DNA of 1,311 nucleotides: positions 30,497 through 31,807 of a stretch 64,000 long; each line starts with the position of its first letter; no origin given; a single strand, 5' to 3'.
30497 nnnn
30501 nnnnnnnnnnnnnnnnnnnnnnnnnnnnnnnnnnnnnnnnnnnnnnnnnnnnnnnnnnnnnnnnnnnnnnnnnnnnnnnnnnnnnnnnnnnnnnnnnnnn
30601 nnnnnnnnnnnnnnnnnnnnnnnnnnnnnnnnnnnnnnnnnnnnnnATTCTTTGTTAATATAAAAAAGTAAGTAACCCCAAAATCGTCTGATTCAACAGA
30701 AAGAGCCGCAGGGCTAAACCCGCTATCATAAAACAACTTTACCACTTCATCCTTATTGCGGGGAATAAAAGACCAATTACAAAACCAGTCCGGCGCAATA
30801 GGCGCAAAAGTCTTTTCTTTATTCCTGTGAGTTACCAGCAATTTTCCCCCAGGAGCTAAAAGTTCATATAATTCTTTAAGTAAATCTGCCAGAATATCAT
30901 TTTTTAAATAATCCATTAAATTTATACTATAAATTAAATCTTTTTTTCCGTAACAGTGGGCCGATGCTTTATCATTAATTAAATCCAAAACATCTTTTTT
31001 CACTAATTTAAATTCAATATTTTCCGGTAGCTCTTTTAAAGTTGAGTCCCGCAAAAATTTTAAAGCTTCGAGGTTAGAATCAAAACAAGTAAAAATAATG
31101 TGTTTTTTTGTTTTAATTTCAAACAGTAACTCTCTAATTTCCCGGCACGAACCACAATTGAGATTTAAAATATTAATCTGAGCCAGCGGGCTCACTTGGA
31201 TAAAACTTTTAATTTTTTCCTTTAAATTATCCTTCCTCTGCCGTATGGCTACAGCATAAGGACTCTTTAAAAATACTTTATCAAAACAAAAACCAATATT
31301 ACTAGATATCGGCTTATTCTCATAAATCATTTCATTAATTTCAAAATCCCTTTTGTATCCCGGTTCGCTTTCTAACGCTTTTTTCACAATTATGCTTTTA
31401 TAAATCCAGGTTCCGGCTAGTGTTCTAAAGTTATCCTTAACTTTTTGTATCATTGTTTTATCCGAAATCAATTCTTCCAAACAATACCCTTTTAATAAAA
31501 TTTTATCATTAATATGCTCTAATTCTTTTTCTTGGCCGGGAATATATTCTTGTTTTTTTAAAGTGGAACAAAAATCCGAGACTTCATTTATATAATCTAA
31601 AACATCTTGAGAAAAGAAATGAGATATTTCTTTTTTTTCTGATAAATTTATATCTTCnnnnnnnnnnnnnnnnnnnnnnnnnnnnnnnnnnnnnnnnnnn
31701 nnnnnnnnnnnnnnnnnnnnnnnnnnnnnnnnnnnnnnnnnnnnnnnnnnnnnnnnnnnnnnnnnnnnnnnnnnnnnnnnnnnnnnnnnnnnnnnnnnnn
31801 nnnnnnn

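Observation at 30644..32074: PilZ domain fused to a SAM-dependent methyltransferase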

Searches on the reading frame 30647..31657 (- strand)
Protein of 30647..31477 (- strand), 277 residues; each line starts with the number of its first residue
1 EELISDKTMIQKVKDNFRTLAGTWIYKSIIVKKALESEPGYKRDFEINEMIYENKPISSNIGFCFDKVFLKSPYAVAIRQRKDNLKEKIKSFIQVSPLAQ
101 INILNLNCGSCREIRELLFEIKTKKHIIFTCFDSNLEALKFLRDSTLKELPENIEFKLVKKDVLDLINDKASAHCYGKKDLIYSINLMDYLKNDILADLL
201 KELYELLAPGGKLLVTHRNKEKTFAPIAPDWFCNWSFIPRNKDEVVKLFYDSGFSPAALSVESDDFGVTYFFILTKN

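Call 39: find_homologous_proteins(query=A2, max_evalue=0.001)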
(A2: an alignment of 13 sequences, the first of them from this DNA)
Query A2 (13 sequences) (337 aa, profile of the alignment): 489 proteins with E <= 0.001 among 8000 candidates; the best 120 are listed.
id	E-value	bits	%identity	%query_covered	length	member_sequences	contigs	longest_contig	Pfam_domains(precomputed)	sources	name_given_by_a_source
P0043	5.7e-149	514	53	98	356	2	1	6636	PF13649.13,PF12147.15,PF08242.19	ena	-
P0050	3.6e-144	498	54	98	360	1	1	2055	-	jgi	jgi:hypothetical protein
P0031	5.8e-144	498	51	98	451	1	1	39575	PF07238.20,PF12147.15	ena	-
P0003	9.9e-144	497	54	99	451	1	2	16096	PF13847.13,PF07238.20,PF13649.13,PF12147.15,PF08242.19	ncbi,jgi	ncbi:MAG: PilZ domain-containing protein [Candidatus Omnitrophota bacterium]|jgi:hypothetical protei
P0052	2.3e-143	496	52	98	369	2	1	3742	-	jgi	jgi:hypothetical protein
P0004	3.6e-143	495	53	98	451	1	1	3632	PF07238.20,PF08242.19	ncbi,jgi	jgi:hypothetical protein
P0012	4.7e-143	495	51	97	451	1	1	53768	PF07238.20,PF12147.15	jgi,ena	-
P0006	5.3e-143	494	53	97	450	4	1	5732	PF07238.20,PF12147.15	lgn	-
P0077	7.5e-143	494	53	98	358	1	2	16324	PF12147.15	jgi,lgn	jgi:hypothetical protein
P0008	7.7e-143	494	52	98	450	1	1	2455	PF13847.13,PF07238.20,PF12147.15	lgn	-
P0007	8.4e-143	494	51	98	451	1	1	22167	PF07238.20,PF12147.15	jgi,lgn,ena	-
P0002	8.6e-143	494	53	100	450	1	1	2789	PF07238.20,PF12147.15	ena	-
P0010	2.0e-142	492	54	98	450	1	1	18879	PF07238.20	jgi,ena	-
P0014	2.9e-142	492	52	99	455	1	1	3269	PF07238.20,PF08242.19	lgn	-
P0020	3.5e-142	492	53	98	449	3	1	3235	PF13847.13,PF07238.20,PF13649.13,PF12147.15,PF08242.19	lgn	-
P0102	1.4e-111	391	37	97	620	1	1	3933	PF13847.13,PF07238.20,PF13649.13,PF08242.19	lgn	-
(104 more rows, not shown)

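Call 52: search_dna_similar(query=window:30647-31477:-, collection=plasmids, mode=protein, max_evalue=1, max_rows=20)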
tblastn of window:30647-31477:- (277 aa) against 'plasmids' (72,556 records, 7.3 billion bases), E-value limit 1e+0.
Records with a match: 22; places in all: 22; records where one place covers at least 80% of the query: 12.
Best place of each record, by identity: <60% 22.
By first word of the organism name: Rhizobium 13; Enterobacter 2; Pseudanabaena 1; Paraburkholderia 1; Roseateles 1; Neorhizobium 1; Pararhizobium 1; Aureimonas 1; Ensifer 1.
By predicted mobility (MOB-suite, as given by PLSDB): non-mobilizable 16; conjugative 6.
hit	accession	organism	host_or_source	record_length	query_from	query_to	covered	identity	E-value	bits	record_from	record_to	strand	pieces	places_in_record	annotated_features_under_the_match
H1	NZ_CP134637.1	Enterobacter ludwigii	Larus michahellis,bacteria,cloaca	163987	28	261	84%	25.6%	9e-13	75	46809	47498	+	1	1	type I polyketide synthase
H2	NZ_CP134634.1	Enterobacter ludwigii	Larus michahellis,bacteria,cloaca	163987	28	261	84%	25.6%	9e-13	75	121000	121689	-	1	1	type I polyketide synthase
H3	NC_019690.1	Pseudanabaena sp. PCC 7367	-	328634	40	276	86%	24.3%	7e-6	54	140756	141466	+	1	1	class I SAM-dependent methyltransferase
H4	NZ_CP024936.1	Paraburkholderia graminis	soil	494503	25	271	89%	22.7%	6e-9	64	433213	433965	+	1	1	class I SAM-dependent methyltransferase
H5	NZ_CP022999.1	Rhizobium sp. 11515TR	Cell culture,agricultural soil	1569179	30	275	89%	22.3%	4e-3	46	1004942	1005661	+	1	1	none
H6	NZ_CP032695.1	Rhizobium jaguaris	Calliandra grandiflora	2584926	40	253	77%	25.1%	5e-3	46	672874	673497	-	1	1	none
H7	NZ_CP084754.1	Roseateles sp. XES5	Xenopus laevis,bacterial culture,swab ...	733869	36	257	80%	24.0%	1e-3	48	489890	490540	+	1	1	class I SAM-dependent methyltransferase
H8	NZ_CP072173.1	Rhizobium sp. AB2/73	Phyla canescens,cell culture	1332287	23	275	91%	21.0%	8e-5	51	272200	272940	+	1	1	record has no annotation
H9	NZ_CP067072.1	Rhizobium sp. AB2/73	Phyla canescens,cell culture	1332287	23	275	91%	21.0%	8e-5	51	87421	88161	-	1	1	record has no annotation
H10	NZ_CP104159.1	Rhizobium sp. CB3060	Leucaena leucocephala,cell culture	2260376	40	261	80%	23.8%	4e-2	43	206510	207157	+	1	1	record has no annotation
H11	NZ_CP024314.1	Rhizobium sp. NXC24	Phaseolus vulgaris,cell culture,plant ...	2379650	40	261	80%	23.8%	4e-2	43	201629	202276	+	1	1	record has no annotation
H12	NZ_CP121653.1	Rhizobium sp. CB3171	Calliandra calothyrsus,cell culture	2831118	40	261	80%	23.8%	4e-2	43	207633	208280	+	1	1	record has no annotation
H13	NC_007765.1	Rhizobium etli CFN 42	-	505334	31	248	79%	22.6%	2e-3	47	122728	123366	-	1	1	class I SAM-dependent methyltransferase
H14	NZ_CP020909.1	Rhizobium etli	Phaseolus vulgaris,cell culture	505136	31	248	79%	22.6%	2e-3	47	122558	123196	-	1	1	class I SAM-dependent methyltransferase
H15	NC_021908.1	Rhizobium etli bv. mimosae str. Mim1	Mimosa affinis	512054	31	248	79%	22.6%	2e-3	47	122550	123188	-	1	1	class I SAM-dependent methyltransferase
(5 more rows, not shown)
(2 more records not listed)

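Call 53: get_annotated_region(hit=H4, flank=6000)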
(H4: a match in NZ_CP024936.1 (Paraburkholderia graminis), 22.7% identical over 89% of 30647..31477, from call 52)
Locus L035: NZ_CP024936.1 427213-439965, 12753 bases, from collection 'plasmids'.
description: Paraburkholderia graminis strain PHS1 plasmid pPHS1_P, complete sequence
organism: Paraburkholderia graminis (NCBI taxid 60548)
taxonomy: Bacteria; Pseudomonadota; Betaproteobacteria; Burkholderiales; Burkholderiaceae; Paraburkholderia; Paraburkholderia graminis
host: -; source: soil; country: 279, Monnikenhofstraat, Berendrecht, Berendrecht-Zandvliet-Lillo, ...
typing (MOB-suite, as given by PLSDB): conjugative; relaxase MOBP; mating-pair formation MPF_F
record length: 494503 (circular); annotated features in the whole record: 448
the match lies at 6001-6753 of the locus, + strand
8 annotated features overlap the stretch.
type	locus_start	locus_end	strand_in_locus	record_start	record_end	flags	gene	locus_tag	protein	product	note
CDS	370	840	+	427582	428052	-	-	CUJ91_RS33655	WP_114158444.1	ribonuclease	-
CDS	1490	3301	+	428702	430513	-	-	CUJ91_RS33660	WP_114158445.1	chloride channel protein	GO:0006821 - chloride transport [Evidence IEA]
CDS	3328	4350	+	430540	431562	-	-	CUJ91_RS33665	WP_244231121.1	cyclopropane-fatty-acyl-phospholipid synthase family protein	-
CDS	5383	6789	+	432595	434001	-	-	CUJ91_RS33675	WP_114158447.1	class I SAM-dependent methyltransferase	-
CDS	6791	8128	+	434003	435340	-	-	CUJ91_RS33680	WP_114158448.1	ATP-binding protein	-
CDS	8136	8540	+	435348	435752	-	-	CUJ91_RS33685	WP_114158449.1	response regulator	GO:0000160 - phosphorelay signal transduction system [Evidence IEA]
CDS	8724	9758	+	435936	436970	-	-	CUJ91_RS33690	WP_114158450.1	response regulator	GO:0000160 - phosphorelay signal transduction system [Evidence IEA]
CDS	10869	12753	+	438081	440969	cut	-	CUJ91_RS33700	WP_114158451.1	sugar ABC transporter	-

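Call 54: get_annotated_region(hit=H7, flank=5000)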
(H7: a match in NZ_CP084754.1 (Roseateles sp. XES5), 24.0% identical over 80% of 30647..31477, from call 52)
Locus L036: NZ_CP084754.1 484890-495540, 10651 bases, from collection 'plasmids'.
description: UNVERIFIED_ORG: Roseateles sp. XES5 plasmid unnamed2, complete sequence
organism: Roseateles sp. XES5 (NCBI taxid 2877940)
taxonomy: Bacteria; Pseudomonadota; Betaproteobacteria; Burkholderiales; Sphaerotilaceae; Roseateles; Roseateles sp. XES5
host: -; source: Xenopus laevis,bacterial culture,swab of adult female 2 skin; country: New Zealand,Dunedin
typing (MOB-suite, as given by PLSDB): non-mobilizable
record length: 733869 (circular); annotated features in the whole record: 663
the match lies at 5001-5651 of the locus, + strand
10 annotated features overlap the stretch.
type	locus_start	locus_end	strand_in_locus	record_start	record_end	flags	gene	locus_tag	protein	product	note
CDS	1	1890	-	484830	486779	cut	-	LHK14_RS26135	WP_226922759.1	PrkA family serine protein kinase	-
CDS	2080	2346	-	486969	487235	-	-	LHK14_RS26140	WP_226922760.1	PepSY domain-containing protein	-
CDS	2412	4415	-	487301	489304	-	-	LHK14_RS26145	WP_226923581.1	bifunctional diguanylate cyclase/phosphodiesterase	-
CDS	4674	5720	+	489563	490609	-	-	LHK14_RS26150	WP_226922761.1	class I SAM-dependent methyltransferase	-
CDS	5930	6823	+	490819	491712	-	-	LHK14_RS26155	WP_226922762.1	sensor domain-containing diguanylate cyclase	GO:0009966 - regulation of signal transduction [Evidence IEA]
CDS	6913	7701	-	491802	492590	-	-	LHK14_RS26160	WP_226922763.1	inositol monophosphatase family protein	-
CDS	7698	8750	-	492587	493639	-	-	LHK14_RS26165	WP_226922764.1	TIM barrel protein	-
CDS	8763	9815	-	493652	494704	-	-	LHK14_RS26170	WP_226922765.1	ABC transporter ATP-binding protein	-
CDS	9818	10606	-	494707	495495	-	-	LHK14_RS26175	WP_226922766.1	ABC transporter permease subunit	GO:0055085 - transmembrane transport [Evidence IEA]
CDS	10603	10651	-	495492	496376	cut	-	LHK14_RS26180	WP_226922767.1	ABC transporter permease subunit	-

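Call 56: search_protein_families(library=pfam, proteins=[L035:5383-6789:+, L035:6791-8128:+, L035:8136-8540:+, L035:8724-9758:+, L036:4674-5720:+], max_evalue=0.1)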
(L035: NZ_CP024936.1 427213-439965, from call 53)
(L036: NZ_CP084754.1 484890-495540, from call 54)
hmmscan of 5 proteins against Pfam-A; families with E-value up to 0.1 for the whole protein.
L035:5383-6789:+ (468 aa): 5 families
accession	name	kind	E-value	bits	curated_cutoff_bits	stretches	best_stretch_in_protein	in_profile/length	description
PF13649.12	Methyltransf_25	-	3.1e-06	28.2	27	1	288-401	1-97/97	Methyltransferase domain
PF08242.18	Methyltransf_12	-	2.5e-05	25.4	30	1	289-403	1-98/98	Methyltransferase domain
PF13489.12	Methyltransf_23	-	6.3e-05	23.2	27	1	266-421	7-132/164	Methyltransferase domain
PF01739.24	CheR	-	0.0011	18.8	27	1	364-405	132-173/195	CheR methyltransferase, SAM binding domain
PF08241.18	Methyltransf_11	-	0.028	15.5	21.2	1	289-404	1-94/95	Methyltransferase domain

L035:6791-8128:+ (445 aa): 4 families
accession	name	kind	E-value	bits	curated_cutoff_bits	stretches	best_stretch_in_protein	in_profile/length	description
PF02518.31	HATPase_c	-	1e-23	84.3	26.4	1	333-444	1-110/111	Histidine kinase-, DNA gyrase B-, and HSP90-like ATPase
PF00512.31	HisKA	-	3.6e-08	33.8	26.9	1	225-286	3-61/66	His Kinase A (phospho-acceptor) domain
PF20968.2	MASE8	-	0.0044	17.6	26.2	1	41-191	2-150/154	MASE8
PF13581.12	HATPase_c_2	-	0.05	14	27.4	1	351-411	44-104/127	Histidine kinase-like ATPase domain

L035:8136-8540:+ (134 aa): 1 family
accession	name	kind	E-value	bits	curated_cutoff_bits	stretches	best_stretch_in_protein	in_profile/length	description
PF00072.30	Response_reg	-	2.3e-13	50.7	30.2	1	11-116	1-104/111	Response regulator receiver domain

L035:8724-9758:+ (344 aa): 1 family
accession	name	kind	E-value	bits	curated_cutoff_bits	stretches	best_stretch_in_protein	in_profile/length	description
PF00072.30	Response_reg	-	4.1e-13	49.9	30.2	1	14-122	1-107/111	Response regulator receiver domain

L036:4674-5720:+ (348 aa): 4 families
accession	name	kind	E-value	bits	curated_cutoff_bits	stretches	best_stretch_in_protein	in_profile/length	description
PF13649.12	Methyltransf_25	-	0.00016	22.7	27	1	202-281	20-97/97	Methyltransferase domain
PF08242.18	Methyltransf_12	-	0.00031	21.8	30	1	205-283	21-98/98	Methyltransferase domain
PF13578.12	Methyltransf_24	-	0.044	15.1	26.3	1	203-285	23-102/105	Methyltransferase domain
PF08241.18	Methyltransf_11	-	0.061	14.4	21.2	0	202-285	18-95/95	Methyltransferase domain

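Call 57: find_homologous_proteins(query=L035:5383-6789:+, max_evalue=0.001)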
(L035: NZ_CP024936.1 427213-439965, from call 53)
Query L035:5383-6789:+ (468 aa): 2833 proteins with E <= 0.001 among 8000 candidates; the best 120 are listed.
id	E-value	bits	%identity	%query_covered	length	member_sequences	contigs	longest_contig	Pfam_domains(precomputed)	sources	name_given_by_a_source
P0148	2.2e-288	974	92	100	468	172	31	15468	-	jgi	jgi:extracellular factor (EF) 3-hydroxypalmitic acid methyl ester biosynthesis protein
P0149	8.2e-281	949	89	100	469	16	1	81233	-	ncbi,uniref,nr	ncbi:Regulatory protein [Paraburkholderia ribeironis]|uniref:Regulatory protein n=1 Tax=Paraburkhold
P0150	3.3e-275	931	87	100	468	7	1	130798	-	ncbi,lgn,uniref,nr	ncbi:class I SAM-dependent methyltransferase [Paraburkholderia bannensis]|uniref:class I SAM-depende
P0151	2.1e-274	928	88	99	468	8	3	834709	-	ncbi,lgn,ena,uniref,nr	ncbi:class I SAM-dependent methyltransferase [Paraburkholderia sp. Ac-20347]|uniref:class I SAM-depe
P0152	4.3e-251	851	80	99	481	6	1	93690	PF13489.13,PF13649.13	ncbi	-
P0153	2.7e-228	776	74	99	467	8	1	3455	PF13649.13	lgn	-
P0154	2.8e-226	769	72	99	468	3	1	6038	-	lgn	-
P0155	6.6e-224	762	72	99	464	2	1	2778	-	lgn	-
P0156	2.3e-222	757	72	98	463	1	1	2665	-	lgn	-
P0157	6.6e-220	748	70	99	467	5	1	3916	-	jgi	jgi:extracellular factor (EF) 3-hydroxypalmitic acid methyl ester biosynthesis protein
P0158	3.2e-218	743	70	99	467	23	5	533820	PF13649.13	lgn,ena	-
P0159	2.2e-217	740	68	100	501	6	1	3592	PF13649.13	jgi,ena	-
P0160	3.0e-217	740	70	99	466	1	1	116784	PF13649.13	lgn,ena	-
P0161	6.8e-217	738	69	99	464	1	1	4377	PF13649.13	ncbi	-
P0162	1.6e-216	737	69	99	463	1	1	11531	PF13649.13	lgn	-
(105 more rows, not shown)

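Call 58: search_protein_representatives(alignment_id=A3)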
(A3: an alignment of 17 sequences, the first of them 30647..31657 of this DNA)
Query: 17 sequences, 352 profile positions. Proteins with E-value up to 0.001 (for the whole library): 6046; up to 1e-10: 4252; up to 1e-30: 1553. The best 150 are listed.
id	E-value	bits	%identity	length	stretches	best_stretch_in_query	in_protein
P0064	6.5e-131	453.3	-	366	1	4-351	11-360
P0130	1.4e-126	439.1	-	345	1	2-350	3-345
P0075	2.0e-125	435.2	-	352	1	3-350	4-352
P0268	6.3e-125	433.6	-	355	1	1-351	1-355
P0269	2.9e-120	418.3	-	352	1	1-351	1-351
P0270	9.3e-119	413.3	-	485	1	5-350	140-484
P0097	1.8e-117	409.1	-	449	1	4-351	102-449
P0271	1.5e-116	406.1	-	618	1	4-351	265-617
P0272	3.0e-114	398.5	-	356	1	8-351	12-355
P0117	2.7e-113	395.4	-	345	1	30-351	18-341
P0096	6.3e-111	387.6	-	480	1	8-350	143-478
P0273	7.6e-111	387.3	-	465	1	6-350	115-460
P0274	1.9e-109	382.7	-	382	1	2-351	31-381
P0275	3.3e-109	381.9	-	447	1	4-351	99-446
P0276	5.2e-109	381.3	-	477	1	7-351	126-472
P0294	1.1e-102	360.5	-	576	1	4-351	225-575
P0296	3.3e-102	358.9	-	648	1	10-350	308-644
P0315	4.7e-98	345.2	-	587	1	13-350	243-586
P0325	3.5e-96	339.1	-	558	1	5-351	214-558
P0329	7.4e-96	338.0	-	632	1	15-351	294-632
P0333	3.9e-95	335.7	-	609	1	17-350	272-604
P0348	7.8e-93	328.1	-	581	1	5-351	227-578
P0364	1.7e-89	317.1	-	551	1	13-351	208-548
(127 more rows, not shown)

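Call 61: search_protein_families(library=pfam, proteins=[P0271, P0296, P0329, P0333, P0294, P0315, P0348, P0325, P0364, P0102], max_evalue=0.01)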
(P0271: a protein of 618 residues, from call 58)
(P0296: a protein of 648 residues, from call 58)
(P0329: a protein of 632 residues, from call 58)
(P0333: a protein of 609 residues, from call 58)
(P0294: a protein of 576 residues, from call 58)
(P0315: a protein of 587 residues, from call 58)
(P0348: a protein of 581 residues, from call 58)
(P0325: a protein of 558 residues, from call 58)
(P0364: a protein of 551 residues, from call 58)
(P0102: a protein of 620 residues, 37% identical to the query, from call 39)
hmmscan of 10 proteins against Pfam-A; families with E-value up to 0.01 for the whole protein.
P0271 (618 aa): 7 families
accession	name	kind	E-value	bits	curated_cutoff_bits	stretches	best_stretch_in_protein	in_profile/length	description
PF07238.19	PilZ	-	7.7e-14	52.3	22.5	1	151-255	1-97/102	PilZ domain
PF13847.12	Methyltransf_31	-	2.6e-08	34.1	27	1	438-560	2-113/145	Methyltransferase domain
PF13649.12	Methyltransf_25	-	5.2e-05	24.3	27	1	443-552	1-97/97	Methyltransferase domain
PF12147.14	Methyltransf_20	-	0.00058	19.6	21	1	375-469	69-163/309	Putative methyltransferase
PF08242.18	Methyltransf_12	-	0.0008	20.5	30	1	444-553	1-97/98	Methyltransferase domain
PF08241.18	Methyltransf_11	-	0.0052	17.8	21.2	0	444-556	1-95/95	Methyltransferase domain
PF14737.11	DUF4470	-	0.0055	17.2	25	0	428-479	10-61/97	Domain of unknown function (DUF4470)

P0296 (648 aa): 2 families
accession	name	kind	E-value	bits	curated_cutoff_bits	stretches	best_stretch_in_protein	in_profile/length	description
PF07238.19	PilZ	-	2.2e-24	86.1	22.5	2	44-131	1-85/102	PilZ domain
PF12147.14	Methyltransf_20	-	0.0014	18.3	21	1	416-484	80-151/309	Putative methyltransferase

P0329 (632 aa): 2 families
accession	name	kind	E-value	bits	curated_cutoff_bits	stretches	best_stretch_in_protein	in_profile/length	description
PF07238.19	PilZ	-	1.4e-11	45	22.5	2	177-266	2-90/102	PilZ domain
PF13847.12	Methyltransf_31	-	0.00098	19.3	27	1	454-575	4-113/145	Methyltransferase domain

P0333 (609 aa): 2 families
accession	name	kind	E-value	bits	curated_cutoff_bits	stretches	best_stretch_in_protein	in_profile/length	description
PF07238.19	PilZ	-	3.8e-23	82.2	22.5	2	38-132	1-92/102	PilZ domain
PF02050.21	FliJ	-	0.01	16.5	28.4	0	261-335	17-95/123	Flagellar FliJ protein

P0294 (576 aa): 3 families
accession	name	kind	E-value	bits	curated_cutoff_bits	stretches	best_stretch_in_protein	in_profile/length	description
PF07238.19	PilZ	-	3.4e-07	31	22.5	1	4-112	2-100/102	PilZ domain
PF12147.14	Methyltransf_20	-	1.3e-06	28.2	21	1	342-420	78-158/309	Putative methyltransferase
PF14737.11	DUF4470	-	0.0043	17.6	25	0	382-435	8-61/97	Domain of unknown function (DUF4470)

P0315 (587 aa): 3 families
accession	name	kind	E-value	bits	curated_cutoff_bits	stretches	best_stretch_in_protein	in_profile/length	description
PF00072.30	Response_reg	-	5.8e-25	88.1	30.2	1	5-117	1-110/111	Response regulator receiver domain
PF07238.19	PilZ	-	1.3e-09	38.7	22.5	1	137-234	2-101/102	PilZ domain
PF08242.18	Methyltransf_12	-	0.0014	19.7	30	0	411-523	2-98/98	Methyltransferase domain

P0348 (581 aa): 8 families
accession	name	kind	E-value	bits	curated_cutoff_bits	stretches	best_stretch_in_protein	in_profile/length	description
PF00072.30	Response_reg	-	1.2e-24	87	30.2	1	5-118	1-110/111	Response regulator receiver domain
PF13847.12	Methyltransf_31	-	4.2e-09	36.7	27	1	397-515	2-109/145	Methyltransferase domain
PF13649.12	Methyltransf_25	-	7.3e-07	30.2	27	1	403-511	2-97/97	Methyltransferase domain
PF12147.14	Methyltransf_20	-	9.2e-07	28.8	21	1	343-423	78-158/309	Putative methyltransferase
PF08242.18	Methyltransf_12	-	3.8e-05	24.8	30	1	403-512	1-97/98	Methyltransferase domain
PF08241.18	Methyltransf_11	-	0.00013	23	21.2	1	403-515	1-95/95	Methyltransferase domain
PF23198.2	PDE8A_N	-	0.0013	19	29.6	1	3-73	11-82/147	PDE8A-like, N-terminal domain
PF10017.15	Methyltransf_33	-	0.002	17.7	23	1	384-464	47-126/304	Histidine-specific methyltransferase, SAM-dependent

P0325 (558 aa): 5 families
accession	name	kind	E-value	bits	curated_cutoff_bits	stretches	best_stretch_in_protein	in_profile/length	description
PF13847.12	Methyltransf_31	-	6.7e-05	23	27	1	380-504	2-114/145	Methyltransferase domain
PF13649.12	Methyltransf_25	-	0.00042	21.4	27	1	385-493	1-97/97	Methyltransferase domain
PF05175.20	MTS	-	0.00067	19.8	23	0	362-512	14-153/170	Methyltransferase small domain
PF08242.18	Methyltransf_12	-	0.0011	20.1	30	1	386-493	1-96/98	Methyltransferase domain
PF10017.15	Methyltransf_33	-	0.0017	17.9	23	1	381-448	63-127/304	Histidine-specific methyltransferase, SAM-dependent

P0364 (551 aa): 3 families
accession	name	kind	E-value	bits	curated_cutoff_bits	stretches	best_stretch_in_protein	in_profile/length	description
PF12147.14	Methyltransf_20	-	2.1e-05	24.3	21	1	317-392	79-156/309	Putative methyltransferase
PF07238.19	PilZ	-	0.00014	22.6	22.5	1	92-178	1-87/102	PilZ domain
PF13847.12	Methyltransf_31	-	0.00075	19.6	27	1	368-491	2-113/145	Methyltransferase domain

P0102 (620 aa): 8 families
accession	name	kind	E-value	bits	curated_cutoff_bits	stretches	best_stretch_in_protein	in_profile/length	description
PF07238.19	PilZ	-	3.1e-10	40.7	22.5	1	153-254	1-95/102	PilZ domain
PF13847.12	Methyltransf_31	-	4.4e-08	33.4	27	1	439-562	2-113/145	Methyltransferase domain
PF08242.18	Methyltransf_12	-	2.3e-06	28.7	30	1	445-556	1-98/98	Methyltransferase domain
PF13649.12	Methyltransf_25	-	2.5e-06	28.5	27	1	444-554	1-97/97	Methyltransferase domain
PF12147.14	Methyltransf_20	-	5.3e-05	23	21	1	385-463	77-156/309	Putative methyltransferase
PF10017.15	Methyltransf_33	-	8.1e-05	22.3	23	1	425-502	48-121/304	Histidine-specific methyltransferase, SAM-dependent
PF08241.18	Methyltransf_11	-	0.0045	18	21.2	1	445-557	1-94/95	Methyltransferase domain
PF14737.11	DUF4470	-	0.0046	17.5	25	0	433-481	14-61/97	Domain of unknown function (DUF4470)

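Call 83: predict_structure(alignment_id=A6)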
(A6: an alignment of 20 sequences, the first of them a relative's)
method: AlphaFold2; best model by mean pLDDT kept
length: 463 residues; sequences in the alignment: 20
mean_pLDDT: 61.8   pTM: 0.52
mean pLDDT of the five models: 61.8, 61.5, 60.1, 59.1, 53.8
residues with pLDDT >= 90: 69; 70-90: 102; 50-70: 138; < 50: 154
segments of 3 or more residues with pLDDT < 50: 1-7, 88-124, 130-132, 134-139, 144-147, 167-170, 187-253, 409-427
pLDDT, mean of each block of 10 residues (from residue 1): 43 69 65 65 58 69 64 58 56 31 36 34 47 49 52 59 51 53 50 40 34 27 26 33 35 52 84 96 94 78 93 87 85 90 84 71 70 73 80 89 76 39 48 82 86 75 92
secondary structure, 60 per line:
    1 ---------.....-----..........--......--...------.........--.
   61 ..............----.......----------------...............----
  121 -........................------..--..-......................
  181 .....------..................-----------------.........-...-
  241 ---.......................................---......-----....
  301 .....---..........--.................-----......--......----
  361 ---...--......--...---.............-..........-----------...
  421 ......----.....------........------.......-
elements in order: E10-14 E20-29 E32-37 E49-57 E60-74 E79-85 H102-116 H122-145 H159-185 H192-209 H227-235 H244-282 E286-291 H297-305 E312-318 H321-337 E343-348 H351-356 E369-374 H383-395 E397-406 H418-426 H431-435 E442-449 E456-462
